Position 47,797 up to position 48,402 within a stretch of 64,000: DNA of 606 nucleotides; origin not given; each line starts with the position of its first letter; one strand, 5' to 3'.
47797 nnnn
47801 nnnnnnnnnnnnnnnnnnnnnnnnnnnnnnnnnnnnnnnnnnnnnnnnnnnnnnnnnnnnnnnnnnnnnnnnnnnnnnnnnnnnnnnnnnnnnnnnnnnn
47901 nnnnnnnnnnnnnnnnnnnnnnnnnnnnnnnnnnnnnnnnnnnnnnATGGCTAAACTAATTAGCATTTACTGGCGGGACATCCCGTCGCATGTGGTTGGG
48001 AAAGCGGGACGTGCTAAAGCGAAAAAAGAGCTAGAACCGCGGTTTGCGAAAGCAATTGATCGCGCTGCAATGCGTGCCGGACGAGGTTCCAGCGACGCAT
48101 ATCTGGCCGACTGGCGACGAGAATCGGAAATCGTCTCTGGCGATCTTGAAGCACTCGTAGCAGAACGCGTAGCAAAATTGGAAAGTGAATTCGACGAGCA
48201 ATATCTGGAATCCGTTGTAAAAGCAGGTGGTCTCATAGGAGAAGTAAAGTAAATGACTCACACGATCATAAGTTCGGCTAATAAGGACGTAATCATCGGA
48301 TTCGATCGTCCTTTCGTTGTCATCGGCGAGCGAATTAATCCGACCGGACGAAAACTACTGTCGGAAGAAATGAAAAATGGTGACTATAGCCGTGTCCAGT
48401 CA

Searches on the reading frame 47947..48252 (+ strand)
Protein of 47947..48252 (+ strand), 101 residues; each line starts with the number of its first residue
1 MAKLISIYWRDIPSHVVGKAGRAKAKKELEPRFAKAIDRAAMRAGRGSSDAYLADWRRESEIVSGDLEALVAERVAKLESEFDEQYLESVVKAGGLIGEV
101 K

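Call 3: search_protein_families(library=pfam, proteins=[window:47947-48252:+], max_evalue=0.01)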
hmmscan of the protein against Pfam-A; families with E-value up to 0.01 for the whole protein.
window:47947-48252:+ (101 aa): 1 family
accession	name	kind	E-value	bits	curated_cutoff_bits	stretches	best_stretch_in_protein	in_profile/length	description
PF13769.11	Virulence_fact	-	6e-18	65.4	25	1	8-91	2-81/81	Virulence factor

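Call 6: search_protein_families(library=ncbifam, proteins=[window:47947-48252:+], max_evalue=0.001)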
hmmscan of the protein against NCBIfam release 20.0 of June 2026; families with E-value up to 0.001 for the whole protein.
window:47947-48252:+ (101 aa): 0 families

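Call 53: find_homologous_proteins(query=window:47947-48249:+, max_evalue=0.001)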
Query window:47947-48249:+ (101 aa): 3409 proteins with E <= 0.001 among 3423 candidates; the best 120 are listed.
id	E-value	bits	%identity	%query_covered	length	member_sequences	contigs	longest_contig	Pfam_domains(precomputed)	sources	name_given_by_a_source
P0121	9.2e-56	204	99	100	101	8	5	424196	PF13769.12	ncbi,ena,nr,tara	ncbi:MAG: hypothetical protein CMO98_08985 [Woeseia sp.]|nr:hypothetical protein [Woeseia sp.]|tara:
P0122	4.9e-53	195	93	100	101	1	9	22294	PF13769.12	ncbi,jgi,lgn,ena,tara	tara:strand:- start:575 stop:880 length:306 start_codon:yes stop_codon:yes gene_type:complete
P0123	5.0e-50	185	89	98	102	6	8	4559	PF13769.12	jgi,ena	jgi:hypothetical protein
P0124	8.6e-48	178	85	100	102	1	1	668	PF13769.12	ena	-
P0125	1.1e-47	178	84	100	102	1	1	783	PF13769.12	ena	-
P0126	3.4e-47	176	85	100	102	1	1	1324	PF13769.12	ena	-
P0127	3.6e-47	176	87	96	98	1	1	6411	PF13769.12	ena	-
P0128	3.8e-47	176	85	98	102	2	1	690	PF13769.12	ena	-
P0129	4.8e-47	176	86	96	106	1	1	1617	PF13769.12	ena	-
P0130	5.6e-47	176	82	100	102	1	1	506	PF13769.12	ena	-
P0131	9.0e-47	175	85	100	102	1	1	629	PF13769.12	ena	-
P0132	1.3e-46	175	84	100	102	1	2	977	PF13769.12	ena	-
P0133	1.4e-46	174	84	100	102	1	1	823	PF13769.12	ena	-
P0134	4.0e-46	173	81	100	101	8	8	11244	PF13769.12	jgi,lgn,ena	jgi:hypothetical protein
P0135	2.2e-45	171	83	98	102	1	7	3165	PF13769.12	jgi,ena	-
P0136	2.6e-45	170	82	97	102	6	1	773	PF13769.12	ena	-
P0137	2.8e-45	170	79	100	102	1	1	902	PF13769.12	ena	-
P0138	4.1e-45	170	81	98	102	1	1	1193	PF13769.12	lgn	-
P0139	4.2e-45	170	81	97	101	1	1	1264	PF13769.12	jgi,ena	-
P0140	4.7e-45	170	81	98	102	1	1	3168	PF13769.12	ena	-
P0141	4.9e-45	170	82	97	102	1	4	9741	PF13769.12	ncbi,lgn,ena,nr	ncbi:MAG: virulence factor [Woeseiaceae bacterium]|nr:virulence factor [Woeseiaceae bacterium]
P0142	6.6e-45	169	81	100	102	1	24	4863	PF13769.12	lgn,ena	-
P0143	8.9e-45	169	83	98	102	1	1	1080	PF13769.12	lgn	-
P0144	9.4e-45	169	81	98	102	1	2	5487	PF13769.12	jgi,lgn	jgi:hypothetical protein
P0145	1.4e-44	168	80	98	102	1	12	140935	PF13769.12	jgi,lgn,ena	jgi:hypothetical protein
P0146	1.4e-44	168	81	98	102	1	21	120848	PF13769.12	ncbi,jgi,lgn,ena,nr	ncbi:MAG: virulence factor [Woeseiaceae bacterium]|jgi:hypothetical protein|nr:virulence factor [Woe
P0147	1.5e-44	168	80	100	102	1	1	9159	PF13769.12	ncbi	-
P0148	2.3e-44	167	82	97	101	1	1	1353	PF13769.12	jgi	jgi:hypothetical protein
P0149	2.9e-44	167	81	100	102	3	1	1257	PF13769.12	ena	-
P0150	3.0e-44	167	80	98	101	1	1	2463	PF13769.12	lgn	-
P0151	3.3e-44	167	80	98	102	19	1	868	PF13769.12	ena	-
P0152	4.5e-44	166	82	98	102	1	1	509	PF13769.12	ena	-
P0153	4.6e-44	166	80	98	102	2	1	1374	PF13769.12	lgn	-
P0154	5.1e-44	166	79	100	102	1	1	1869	PF13769.12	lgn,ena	-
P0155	7.0e-44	166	81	96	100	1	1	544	PF13769.12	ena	-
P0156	7.0e-44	166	80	98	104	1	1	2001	PF13769.12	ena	-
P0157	7.7e-44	166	80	97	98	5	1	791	PF13769.12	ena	-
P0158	7.8e-44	166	81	98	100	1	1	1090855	PF13769.12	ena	-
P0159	9.5e-44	165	82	95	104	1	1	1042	PF13769.12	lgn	-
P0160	1.0e-43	165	79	98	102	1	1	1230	PF13769.12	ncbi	-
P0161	1.1e-43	165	81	96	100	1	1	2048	PF13769.12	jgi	-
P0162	1.2e-43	165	79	100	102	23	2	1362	PF13769.12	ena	-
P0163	1.4e-43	165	80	97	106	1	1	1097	PF13769.12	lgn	-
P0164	1.4e-43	165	80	98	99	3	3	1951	PF13769.12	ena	-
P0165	1.5e-43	165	81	96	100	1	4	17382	PF13769.12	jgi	-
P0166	1.5e-43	165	80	96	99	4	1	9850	PF13769.12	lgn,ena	-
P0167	1.6e-43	165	78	100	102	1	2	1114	PF13769.12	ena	-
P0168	2.1e-43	164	80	96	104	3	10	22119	PF13769.12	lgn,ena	-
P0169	2.1e-43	164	80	96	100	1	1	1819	PF13769.12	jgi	jgi:hypothetical protein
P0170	2.2e-43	164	79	96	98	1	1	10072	PF13769.12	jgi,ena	-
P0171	2.3e-43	164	79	98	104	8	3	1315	PF13769.12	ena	-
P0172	2.5e-43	164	77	100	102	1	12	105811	PF13769.12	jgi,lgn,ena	jgi:hypothetical protein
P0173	2.7e-43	164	81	95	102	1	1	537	PF13769.12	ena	-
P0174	3.1e-43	164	80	96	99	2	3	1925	PF13769.12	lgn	-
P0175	3.2e-43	164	79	96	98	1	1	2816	PF13769.12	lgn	-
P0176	5.4e-43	163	83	95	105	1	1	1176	PF13769.12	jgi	jgi:hypothetical protein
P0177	5.4e-43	163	80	95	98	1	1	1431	PF13769.12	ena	-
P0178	6.2e-43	163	79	97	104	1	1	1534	PF13769.12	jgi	-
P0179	6.2e-43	163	78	100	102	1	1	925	PF13769.12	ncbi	-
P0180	6.4e-43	163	79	100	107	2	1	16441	PF13769.12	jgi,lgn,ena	-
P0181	6.5e-43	163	77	96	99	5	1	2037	PF13769.12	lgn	-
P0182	7.1e-43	163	79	100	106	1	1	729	PF13769.12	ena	-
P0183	7.2e-43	163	79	98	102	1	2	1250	PF13769.12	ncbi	-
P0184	7.4e-43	163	79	96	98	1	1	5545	PF13769.12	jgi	jgi:hypothetical protein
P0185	7.9e-43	162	80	96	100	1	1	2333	PF13769.12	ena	-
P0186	9.6e-43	162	79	100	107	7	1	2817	PF13769.12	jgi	jgi:hypothetical protein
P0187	1.0e-42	162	78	96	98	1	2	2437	PF13769.12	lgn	-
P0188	1.0e-42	162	79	96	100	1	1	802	PF13769.12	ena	-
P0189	1.2e-42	162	81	100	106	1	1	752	PF13769.12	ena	-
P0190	1.2e-42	162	82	95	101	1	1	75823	PF13769.12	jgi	jgi:hypothetical protein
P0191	1.2e-42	162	77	100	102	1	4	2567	PF13769.12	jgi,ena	jgi:hypothetical protein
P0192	1.3e-42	162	79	98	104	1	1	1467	PF13769.12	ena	-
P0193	1.7e-42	161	79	98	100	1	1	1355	PF13769.12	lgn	-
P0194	1.7e-42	161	80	100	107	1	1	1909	PF13769.12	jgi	jgi:hypothetical protein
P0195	1.8e-42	161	77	100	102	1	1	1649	PF13769.12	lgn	-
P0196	1.8e-42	161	79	96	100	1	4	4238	PF13769.12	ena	-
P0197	1.8e-42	161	78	96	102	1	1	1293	PF13769.12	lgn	-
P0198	1.8e-42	161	78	98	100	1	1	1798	PF13769.12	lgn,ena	-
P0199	1.8e-42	161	79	95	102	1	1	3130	PF13769.12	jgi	jgi:hypothetical protein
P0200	1.8e-42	161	80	96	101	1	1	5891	PF13769.12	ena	-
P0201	1.8e-42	161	79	100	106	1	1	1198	PF13769.12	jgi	jgi:hypothetical protein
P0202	1.9e-42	161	82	98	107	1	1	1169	PF13769.12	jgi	jgi:hypothetical protein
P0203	1.9e-42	161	78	96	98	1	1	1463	PF13769.12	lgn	-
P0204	1.9e-42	161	77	100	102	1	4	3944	PF13769.12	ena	-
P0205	2.0e-42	161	81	94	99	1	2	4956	PF13769.12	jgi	jgi:hypothetical protein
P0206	2.1e-42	161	80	98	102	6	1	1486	PF13769.12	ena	-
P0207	2.1e-42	161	79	96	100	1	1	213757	PF13769.12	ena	-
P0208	2.1e-42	161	76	98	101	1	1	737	PF13769.12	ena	-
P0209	2.3e-42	161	80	98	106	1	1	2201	PF13769.12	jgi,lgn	-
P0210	2.3e-42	161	80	96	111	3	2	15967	PF13769.12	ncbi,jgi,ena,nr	ncbi:MAG: virulence factor [Gammaproteobacteria bacterium]|nr:virulence factor [Gammaproteobacteria 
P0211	2.4e-42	161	77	96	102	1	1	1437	PF13769.12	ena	-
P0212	2.6e-42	161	73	98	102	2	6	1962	PF13769.12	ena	-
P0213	2.8e-42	161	82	96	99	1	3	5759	PF13769.12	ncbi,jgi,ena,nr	ncbi:MAG TPA: virulence factor [Woeseiaceae bacterium]|nr:virulence factor [Woeseiaceae bacterium]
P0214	2.8e-42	161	77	100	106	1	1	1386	PF13769.12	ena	-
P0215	3.1e-42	161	84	96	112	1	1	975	PF13769.12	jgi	-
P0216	3.1e-42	161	81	95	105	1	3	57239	PF13769.12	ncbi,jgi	-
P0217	3.2e-42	161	81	96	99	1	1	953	PF13769.12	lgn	-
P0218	3.2e-42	161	81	95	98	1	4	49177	PF13769.12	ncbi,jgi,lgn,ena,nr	ncbi:MAG: virulence factor [Gammaproteobacteria bacterium]|nr:virulence factor [Gammaproteobacteria 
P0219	3.7e-42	160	78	98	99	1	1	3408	PF13769.12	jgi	jgi:hypothetical protein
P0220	4.3e-42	160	77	98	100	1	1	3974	PF13769.12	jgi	-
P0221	5.2e-42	160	77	100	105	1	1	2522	PF13769.12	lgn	-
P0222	5.4e-42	160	80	97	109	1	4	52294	PF13769.12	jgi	jgi:hypothetical protein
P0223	6.0e-42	160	79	95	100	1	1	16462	PF13769.12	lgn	-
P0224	6.1e-42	160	79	95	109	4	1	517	PF13769.12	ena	-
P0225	6.3e-42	160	79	100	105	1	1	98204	PF13769.12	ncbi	-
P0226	6.4e-42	160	79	95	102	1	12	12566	PF13769.12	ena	-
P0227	7.1e-42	159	79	100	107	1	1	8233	PF13769.12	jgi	jgi:hypothetical protein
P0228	7.7e-42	159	77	98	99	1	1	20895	PF13769.12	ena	-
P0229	8.0e-42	159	78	100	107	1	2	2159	PF13769.12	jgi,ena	-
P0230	8.4e-42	159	78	96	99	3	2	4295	PF13769.12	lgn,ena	-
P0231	9.5e-42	159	78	98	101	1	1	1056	PF13769.12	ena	-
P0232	9.5e-42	159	75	98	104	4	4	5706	PF13769.12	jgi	jgi:hypothetical protein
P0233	9.6e-42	159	78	99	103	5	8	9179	PF13769.12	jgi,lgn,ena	-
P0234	9.7e-42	159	79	95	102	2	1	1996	PF13769.12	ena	-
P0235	1.1e-41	159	80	94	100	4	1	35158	PF13769.12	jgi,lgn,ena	-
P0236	1.1e-41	159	78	100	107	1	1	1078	PF13769.12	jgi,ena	-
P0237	1.2e-41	159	76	100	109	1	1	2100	PF13769.12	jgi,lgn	jgi:hypothetical protein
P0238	1.2e-41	159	80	94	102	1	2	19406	PF13769.12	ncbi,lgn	-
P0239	1.2e-41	159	78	96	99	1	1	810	PF13769.12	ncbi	-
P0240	1.2e-41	159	77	100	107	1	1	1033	PF13769.12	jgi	jgi:hypothetical protein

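Call 56: search_solved_structures(query=window:47947-48249:+, max_evalue=1)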
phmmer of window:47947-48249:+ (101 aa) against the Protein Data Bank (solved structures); distinct sequences matched with E-value up to 1: 1.
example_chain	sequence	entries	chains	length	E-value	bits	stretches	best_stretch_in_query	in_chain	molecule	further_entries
2m4g_A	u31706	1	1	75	0.21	15.4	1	34-70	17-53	Murine Norovirus VPg protein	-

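Call 59: find_encoding_contigs(protein=P0121, flank=10000, max_places=4)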
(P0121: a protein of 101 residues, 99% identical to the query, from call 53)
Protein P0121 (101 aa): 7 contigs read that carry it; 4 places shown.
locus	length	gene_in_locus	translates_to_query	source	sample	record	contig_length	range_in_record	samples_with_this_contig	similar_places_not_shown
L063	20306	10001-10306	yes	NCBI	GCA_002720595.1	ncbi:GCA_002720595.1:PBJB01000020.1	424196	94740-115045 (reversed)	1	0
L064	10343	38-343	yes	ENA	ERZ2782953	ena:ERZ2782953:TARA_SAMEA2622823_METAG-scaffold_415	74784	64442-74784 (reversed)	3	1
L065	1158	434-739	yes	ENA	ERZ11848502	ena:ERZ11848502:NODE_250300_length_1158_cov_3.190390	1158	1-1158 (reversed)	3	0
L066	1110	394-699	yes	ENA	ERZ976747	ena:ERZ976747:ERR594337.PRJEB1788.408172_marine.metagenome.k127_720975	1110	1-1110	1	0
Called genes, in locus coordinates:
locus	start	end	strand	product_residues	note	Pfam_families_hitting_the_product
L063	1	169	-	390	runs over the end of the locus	PF00155:Aminotran_1_2, PF00266:Aminotran_5, PF01053:Cys_Met_Meta_PP (weak)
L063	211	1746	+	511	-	PF07969:Amidohydro_3, PF01979:Amidohydro_1, PF07969:Amidohydro_3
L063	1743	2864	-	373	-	PF00144:Beta-lactamase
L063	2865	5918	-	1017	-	PF02012:BNR (faint), PF15902:Sortilin-Vps10 (weak), PF25852:DUF6242_C (faint)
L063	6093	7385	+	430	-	PF01979:Amidohydro_1, PF07969:Amidohydro_3 (weak)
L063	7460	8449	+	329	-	PF08450:SGL (faint), PF01436:NHL (faint), PF07494:Reg_prop (faint), PF25021:TEN_NHL (faint), PF06739:SBBP (faint)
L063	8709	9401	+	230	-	PF02607:B12-binding_2, PF02310:B12-binding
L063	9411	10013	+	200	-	PF07796:DUF1638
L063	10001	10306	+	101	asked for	PF13769:Virulence_fact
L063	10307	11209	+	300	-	PF00809:Pterin_bind, PF03599:CdhD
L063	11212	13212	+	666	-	PF00111:Fer2 (weak), PF17650:RACo_linker, PF17651:Raco_middle, PF14574:RACo_C_ter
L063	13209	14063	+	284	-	PF02219:MTHFR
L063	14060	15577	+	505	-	PF06253:MTTB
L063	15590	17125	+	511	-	PF06253:MTTB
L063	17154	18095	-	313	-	PF02574:S-methyl_trans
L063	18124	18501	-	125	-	PF19649:DUF6152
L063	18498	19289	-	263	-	-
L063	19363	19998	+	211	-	PF13417:GST_N_3, PF13409:GST_N_2 (faint)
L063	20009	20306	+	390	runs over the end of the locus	PF01557:FAA_hydrolase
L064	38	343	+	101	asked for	PF13769:Virulence_fact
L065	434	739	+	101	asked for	PF13769:Virulence_fact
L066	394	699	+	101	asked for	PF13769:Virulence_fact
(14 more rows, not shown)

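Call 61: search_protein_representatives(protein=window:47947-48249:+)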
Query: 101 residues. Proteins with E-value up to 0.001 (for the whole library): 752; up to 1e-10: 257; up to 1e-30: 0. The best 150 are listed.
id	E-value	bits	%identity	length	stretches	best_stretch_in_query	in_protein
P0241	6.6e-30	119.5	41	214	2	7-95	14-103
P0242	9.2e-30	119.0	59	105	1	1-96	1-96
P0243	6.2e-29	116.3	60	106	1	1-98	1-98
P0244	1.1e-26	109.2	57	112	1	2-97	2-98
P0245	1.3e-26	109.0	75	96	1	20-98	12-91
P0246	7.5e-26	106.5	71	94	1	1-72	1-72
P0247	1.5e-25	105.5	57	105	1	1-95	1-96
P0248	2.5e-25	104.8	57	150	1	2-95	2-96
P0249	1.4e-24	102.4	68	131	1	1-75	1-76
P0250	1.7e-24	102.1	59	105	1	1-98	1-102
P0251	1.3e-23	99.3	82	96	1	1-62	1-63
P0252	7.2e-23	96.9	78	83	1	1-64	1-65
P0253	9.2e-23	96.6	57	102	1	1-96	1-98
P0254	1.8e-22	95.6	72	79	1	1-61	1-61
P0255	2.3e-22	95.3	54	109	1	3-95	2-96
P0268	7.9e-19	84.0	52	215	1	1-96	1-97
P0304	2.1e-16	76.2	62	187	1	1-66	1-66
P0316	5.5e-16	74.9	48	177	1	4-96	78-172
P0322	9.0e-16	74.2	48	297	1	1-95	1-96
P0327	1.2e-15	73.8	51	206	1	1-80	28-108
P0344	5.1e-15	71.8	66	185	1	1-59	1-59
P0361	2.6e-14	69.5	40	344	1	3-95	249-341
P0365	3.7e-14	69.1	51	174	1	5-81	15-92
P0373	5.7e-14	68.4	60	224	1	1-62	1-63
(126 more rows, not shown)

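Call 62: search_protein_families(library=pfam, proteins=[P0241, P0268, P0322, P0361, P0327, P0373, P0304, P0344, P0316, P0365], max_evalue=0.001)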
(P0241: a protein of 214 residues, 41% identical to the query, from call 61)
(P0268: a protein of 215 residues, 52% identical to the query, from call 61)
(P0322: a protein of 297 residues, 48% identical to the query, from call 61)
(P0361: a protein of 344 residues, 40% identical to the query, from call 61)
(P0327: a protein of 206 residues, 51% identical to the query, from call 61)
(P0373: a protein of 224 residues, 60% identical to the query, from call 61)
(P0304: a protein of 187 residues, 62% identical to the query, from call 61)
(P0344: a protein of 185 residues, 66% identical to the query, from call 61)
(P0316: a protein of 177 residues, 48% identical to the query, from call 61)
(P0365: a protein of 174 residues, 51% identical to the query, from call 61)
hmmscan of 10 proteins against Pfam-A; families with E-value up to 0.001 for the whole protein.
P0241 (214 aa): 2 families
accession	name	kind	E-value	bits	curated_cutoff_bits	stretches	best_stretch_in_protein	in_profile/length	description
PF13769.11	Virulence_fact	-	1.6e-47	160.2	25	2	115-200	1-81/81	Virulence factor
PF24382.1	DUF7538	-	0.0009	19.5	27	0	13-49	39-76/83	Family of unknown function (DUF7538)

P0268 (215 aa): 1 family
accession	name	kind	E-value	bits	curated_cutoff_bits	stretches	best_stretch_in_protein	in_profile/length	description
PF13769.11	Virulence_fact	-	1.9e-21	76.7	25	1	8-92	2-81/81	Virulence factor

P0322 (297 aa): 3 families
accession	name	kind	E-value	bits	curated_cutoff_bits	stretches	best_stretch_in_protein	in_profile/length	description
PF13769.11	Virulence_fact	-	6.5e-22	78.1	25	1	8-92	2-81/81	Virulence factor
PF17650.6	RACo_linker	-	7.4e-20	71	26.2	1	223-294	3-71/86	RACo linker region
PF00111.32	Fer2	-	1.6e-05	25.2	21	1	118-159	12-53/77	2Fe-2S iron-sulfur cluster binding domain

P0361 (344 aa): 2 families
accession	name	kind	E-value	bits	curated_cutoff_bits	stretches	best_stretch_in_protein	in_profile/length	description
PF07796.16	DUF1638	-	8.3e-20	71.7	27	1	36-187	2-156/161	Protein of unknown function (DUF1638)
PF13769.11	Virulence_fact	-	1.7e-18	67.2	25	1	254-336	2-80/81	Virulence factor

P0327 (206 aa): 1 family
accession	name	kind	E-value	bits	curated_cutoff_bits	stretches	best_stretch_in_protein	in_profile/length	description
PF13769.11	Virulence_fact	-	2.9e-22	79.2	25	1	34-111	1-73/81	Virulence factor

P0373 (224 aa): 3 families
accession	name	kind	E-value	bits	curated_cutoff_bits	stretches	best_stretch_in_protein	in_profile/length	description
PF00106.31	adh_short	-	2.2e-26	93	26.6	1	41-145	85-190/195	short chain dehydrogenase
PF13561.12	adh_short_C2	-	6.5e-22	78.7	27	1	40-147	78-186/236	Enoyl-(Acyl carrier protein) reductase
PF13769.11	Virulence_fact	-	1.2e-10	42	25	1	7-60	1-48/81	Virulence factor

P0304 (187 aa): 1 family
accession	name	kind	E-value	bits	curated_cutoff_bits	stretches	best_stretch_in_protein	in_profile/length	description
PF13769.11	Virulence_fact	-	2.8e-17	63.3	25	1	8-69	2-58/81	Virulence factor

P0344 (185 aa): 1 family
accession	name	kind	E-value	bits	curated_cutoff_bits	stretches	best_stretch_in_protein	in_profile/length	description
PF13769.11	Virulence_fact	-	1.1e-15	58.1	25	1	8-64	2-53/81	Virulence factor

P0316 (177 aa): 1 family
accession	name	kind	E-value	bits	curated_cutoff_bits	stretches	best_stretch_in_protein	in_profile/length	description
PF13769.11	Virulence_fact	-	6.1e-18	65.4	25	1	82-167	2-81/81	Virulence factor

P0365 (174 aa): 1 family
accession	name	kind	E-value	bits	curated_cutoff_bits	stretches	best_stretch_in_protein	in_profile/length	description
PF13769.11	Virulence_fact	-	6.1e-20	71.8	25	1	17-89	1-68/81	Virulence factor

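Call 63: predict_structure(alignment_id=A1)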
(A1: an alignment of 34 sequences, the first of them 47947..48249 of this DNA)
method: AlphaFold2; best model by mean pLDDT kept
length: 101 residues; sequences in the alignment: 34
mean_pLDDT: 57.1   pTM: 0.44
mean pLDDT of the five models: 57.1, 54.3, 53.9, 50.0, 45.3
residues with pLDDT >= 90: 0; 70-90: 2; 50-70: 76; < 50: 23
segments of 3 or more residues with pLDDT < 50: 1-6, 10-21, 98-101
pLDDT, mean of each block of 10 residues (from residue 1): 44 40 55 65 65 56 62 68 65 51 33
secondary structure, 60 per line:
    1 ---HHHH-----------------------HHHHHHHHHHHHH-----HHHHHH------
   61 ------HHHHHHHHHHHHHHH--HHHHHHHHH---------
elements in order: H4-7 H31-43 H49-54 H67-81 H84-92
